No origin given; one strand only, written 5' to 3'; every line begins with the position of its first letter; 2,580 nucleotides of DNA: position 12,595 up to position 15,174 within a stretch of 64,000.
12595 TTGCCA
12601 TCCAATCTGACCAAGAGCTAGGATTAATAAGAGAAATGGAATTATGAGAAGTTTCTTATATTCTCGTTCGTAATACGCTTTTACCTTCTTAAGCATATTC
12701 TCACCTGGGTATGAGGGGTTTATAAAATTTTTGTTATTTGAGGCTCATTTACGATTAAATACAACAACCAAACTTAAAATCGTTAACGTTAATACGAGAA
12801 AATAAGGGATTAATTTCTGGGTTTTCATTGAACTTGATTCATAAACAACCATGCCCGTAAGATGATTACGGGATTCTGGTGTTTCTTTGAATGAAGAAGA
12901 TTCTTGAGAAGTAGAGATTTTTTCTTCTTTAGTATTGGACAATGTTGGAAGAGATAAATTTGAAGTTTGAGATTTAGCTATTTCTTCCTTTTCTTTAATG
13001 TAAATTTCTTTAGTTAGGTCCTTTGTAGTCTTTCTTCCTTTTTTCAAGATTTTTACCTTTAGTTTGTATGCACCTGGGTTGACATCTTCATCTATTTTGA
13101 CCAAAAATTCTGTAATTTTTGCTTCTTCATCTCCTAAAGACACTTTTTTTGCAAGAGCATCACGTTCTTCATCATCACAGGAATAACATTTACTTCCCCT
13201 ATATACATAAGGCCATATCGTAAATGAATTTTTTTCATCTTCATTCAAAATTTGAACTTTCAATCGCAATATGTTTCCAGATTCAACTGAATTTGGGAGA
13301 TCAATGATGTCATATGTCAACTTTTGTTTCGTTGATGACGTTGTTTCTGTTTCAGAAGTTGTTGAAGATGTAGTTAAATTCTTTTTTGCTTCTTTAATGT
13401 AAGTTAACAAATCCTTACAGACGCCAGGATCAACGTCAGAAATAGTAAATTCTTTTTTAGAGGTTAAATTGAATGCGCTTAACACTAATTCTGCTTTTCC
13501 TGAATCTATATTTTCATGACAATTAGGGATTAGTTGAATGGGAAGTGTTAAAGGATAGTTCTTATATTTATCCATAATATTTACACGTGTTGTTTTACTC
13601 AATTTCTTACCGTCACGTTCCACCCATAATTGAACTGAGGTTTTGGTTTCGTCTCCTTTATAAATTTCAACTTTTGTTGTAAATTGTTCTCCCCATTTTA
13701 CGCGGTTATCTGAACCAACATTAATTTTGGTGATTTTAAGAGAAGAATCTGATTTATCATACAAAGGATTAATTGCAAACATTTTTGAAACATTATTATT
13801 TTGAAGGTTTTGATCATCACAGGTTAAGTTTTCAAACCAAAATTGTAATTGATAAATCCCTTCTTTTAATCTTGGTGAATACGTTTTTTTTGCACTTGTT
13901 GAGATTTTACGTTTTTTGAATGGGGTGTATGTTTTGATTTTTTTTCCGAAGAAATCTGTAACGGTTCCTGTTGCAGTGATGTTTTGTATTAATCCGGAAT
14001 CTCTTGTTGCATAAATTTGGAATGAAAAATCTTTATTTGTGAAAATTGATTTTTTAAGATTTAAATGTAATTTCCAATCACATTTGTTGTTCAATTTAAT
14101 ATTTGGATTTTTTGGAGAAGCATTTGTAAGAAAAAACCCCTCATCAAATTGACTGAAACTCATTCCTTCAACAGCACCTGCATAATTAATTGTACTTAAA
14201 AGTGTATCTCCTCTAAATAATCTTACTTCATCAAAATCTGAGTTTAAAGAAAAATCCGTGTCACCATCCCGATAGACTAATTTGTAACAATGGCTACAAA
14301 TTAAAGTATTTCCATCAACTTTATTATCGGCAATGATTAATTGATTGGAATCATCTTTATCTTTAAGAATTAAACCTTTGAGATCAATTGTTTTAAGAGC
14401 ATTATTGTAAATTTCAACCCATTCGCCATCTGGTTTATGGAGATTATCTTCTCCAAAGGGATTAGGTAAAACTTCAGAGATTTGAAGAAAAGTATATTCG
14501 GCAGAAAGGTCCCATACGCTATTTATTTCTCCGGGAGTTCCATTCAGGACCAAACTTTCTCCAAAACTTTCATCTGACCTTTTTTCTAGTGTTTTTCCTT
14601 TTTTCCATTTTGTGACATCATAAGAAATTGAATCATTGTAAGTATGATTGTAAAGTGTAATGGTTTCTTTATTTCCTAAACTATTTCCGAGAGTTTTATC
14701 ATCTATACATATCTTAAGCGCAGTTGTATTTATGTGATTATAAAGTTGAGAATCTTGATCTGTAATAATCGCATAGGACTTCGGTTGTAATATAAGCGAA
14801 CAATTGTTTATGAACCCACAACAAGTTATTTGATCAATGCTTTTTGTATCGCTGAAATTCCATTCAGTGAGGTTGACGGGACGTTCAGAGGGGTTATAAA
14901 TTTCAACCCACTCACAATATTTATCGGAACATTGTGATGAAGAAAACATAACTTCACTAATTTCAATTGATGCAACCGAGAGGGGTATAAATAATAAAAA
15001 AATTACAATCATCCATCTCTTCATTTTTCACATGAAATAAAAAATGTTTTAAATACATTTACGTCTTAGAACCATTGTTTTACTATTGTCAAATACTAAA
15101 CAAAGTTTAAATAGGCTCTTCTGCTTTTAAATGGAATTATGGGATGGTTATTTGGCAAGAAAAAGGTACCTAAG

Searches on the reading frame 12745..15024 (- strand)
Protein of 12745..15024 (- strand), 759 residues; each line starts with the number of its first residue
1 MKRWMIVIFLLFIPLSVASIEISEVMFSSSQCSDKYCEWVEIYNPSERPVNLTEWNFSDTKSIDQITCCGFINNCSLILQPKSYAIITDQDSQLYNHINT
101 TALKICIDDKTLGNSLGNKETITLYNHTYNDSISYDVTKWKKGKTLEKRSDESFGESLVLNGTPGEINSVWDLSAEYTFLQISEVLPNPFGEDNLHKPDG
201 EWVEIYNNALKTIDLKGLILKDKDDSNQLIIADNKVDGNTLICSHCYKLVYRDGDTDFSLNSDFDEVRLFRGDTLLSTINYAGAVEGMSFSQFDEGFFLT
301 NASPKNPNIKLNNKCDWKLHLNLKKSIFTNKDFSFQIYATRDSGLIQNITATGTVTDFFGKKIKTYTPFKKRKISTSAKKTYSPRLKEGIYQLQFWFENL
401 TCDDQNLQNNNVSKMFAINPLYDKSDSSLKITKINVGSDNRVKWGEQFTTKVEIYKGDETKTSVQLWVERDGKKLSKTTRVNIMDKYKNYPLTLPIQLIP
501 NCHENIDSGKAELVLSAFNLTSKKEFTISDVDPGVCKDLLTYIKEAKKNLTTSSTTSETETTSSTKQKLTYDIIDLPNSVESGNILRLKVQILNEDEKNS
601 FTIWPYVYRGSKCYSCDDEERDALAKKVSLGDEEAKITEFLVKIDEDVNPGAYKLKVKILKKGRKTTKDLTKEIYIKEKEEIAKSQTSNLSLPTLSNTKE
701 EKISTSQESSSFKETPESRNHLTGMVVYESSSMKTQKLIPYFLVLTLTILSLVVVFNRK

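Call 53: find_encoding_contigs(protein=window:12745-15024:-, flank=10000, max_places=1)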
Protein window:12745-15024:- (759 aa): 15 contigs read that carry it; 1 place shown.
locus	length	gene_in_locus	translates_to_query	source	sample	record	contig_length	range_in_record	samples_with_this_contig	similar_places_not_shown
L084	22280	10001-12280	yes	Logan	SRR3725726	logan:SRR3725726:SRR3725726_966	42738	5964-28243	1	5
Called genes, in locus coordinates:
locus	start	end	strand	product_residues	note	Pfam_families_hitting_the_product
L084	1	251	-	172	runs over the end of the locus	-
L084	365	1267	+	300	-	PF00005:ABC_tran, PF13304:AAA_21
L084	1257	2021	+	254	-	PF01061:ABC2_membrane, PF12698:ABC2_membrane_3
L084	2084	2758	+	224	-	PF19502:DUF6036 (weak)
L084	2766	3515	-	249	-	PF00705:PCNA_N, PF02144:Rad1 (weak), PF02747:PCNA_C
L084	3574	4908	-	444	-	PF00753:Lactamase_B (faint), PF12706:Lactamase_B_2 (weak), PF07521:RMMBL (faint), PF22505:RNase_J_b_CASP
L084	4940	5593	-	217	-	-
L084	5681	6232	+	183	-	PF13197:DUF4013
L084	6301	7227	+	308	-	PF13620:CarboxypepD_reg (weak), PF01978:TrmB (faint)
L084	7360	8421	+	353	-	-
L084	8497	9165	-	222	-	-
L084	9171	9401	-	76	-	-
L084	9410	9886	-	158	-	-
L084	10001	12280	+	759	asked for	PF00932:LTD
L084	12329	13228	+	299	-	PF02355:SecD_SecF_C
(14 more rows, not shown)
